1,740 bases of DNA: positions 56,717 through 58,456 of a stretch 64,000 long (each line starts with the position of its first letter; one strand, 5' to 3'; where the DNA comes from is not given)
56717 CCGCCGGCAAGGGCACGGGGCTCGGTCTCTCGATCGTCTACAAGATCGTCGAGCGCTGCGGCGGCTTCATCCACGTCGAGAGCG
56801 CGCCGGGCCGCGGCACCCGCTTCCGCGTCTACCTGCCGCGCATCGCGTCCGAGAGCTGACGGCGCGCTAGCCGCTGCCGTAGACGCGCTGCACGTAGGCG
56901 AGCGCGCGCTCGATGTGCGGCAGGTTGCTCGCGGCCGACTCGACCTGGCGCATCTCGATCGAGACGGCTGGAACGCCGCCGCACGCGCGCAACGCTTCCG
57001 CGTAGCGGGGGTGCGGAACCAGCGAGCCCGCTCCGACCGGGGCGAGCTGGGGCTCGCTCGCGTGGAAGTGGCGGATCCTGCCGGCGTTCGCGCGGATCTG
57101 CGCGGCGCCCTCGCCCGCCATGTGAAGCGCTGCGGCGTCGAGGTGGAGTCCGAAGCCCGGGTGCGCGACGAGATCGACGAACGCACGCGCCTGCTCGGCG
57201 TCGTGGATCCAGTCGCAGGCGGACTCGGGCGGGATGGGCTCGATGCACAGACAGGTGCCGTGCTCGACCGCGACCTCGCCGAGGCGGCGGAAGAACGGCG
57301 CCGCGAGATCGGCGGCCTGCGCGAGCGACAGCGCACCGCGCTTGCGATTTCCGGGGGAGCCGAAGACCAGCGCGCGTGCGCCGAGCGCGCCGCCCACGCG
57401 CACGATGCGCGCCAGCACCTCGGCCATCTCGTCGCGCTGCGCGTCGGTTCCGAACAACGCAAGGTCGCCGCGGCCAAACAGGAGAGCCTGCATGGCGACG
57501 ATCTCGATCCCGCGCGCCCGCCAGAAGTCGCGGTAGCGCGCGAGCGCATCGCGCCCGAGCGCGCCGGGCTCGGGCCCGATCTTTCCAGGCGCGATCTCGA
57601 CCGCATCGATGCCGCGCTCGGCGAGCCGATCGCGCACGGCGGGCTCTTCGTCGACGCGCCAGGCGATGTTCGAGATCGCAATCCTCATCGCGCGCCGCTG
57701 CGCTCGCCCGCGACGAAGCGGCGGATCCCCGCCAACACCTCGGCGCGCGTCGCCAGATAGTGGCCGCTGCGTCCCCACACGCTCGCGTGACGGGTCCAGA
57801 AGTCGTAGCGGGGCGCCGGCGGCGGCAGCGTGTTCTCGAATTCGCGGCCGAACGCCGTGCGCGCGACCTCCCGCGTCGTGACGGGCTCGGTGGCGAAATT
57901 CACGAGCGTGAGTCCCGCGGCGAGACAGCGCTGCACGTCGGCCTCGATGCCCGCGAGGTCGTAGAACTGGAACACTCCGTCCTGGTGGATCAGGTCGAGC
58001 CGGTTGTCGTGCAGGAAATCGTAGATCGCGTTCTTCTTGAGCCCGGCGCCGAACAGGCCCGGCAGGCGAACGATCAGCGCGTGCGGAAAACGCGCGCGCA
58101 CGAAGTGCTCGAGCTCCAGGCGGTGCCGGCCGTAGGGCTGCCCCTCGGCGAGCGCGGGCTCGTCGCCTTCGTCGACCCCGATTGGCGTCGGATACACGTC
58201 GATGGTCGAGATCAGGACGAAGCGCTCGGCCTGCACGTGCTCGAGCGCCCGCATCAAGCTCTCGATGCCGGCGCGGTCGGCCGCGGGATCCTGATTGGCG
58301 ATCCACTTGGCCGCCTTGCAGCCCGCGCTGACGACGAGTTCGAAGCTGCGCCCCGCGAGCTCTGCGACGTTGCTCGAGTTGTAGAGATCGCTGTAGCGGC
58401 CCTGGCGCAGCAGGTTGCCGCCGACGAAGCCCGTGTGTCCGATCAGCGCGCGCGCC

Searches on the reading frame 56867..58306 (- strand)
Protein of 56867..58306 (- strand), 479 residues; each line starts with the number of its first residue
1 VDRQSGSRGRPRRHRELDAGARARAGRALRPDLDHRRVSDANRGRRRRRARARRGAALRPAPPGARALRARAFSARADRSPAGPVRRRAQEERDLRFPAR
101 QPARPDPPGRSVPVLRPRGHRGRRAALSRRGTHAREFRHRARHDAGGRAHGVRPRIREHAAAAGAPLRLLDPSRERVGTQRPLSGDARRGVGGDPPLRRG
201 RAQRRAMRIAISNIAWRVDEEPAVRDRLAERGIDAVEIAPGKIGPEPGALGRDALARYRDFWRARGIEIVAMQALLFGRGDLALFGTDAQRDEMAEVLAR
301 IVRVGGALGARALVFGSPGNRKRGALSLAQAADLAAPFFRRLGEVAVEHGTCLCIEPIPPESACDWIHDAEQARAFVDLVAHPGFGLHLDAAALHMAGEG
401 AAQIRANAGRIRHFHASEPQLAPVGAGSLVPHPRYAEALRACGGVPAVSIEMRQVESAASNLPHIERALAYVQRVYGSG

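Call 25: search_protein_families(library=pfam, proteins=[window:56867-58306:-], max_evalue=0.001)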
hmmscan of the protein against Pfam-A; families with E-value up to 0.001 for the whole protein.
window:56867-58306:- (479 aa): 1 family
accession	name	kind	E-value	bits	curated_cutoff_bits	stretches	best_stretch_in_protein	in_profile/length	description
PF01261.30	AP_endonuc_2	-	2.7e-21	76.8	31.1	1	226-456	2-233/249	Xylose isomerase-like TIM barrel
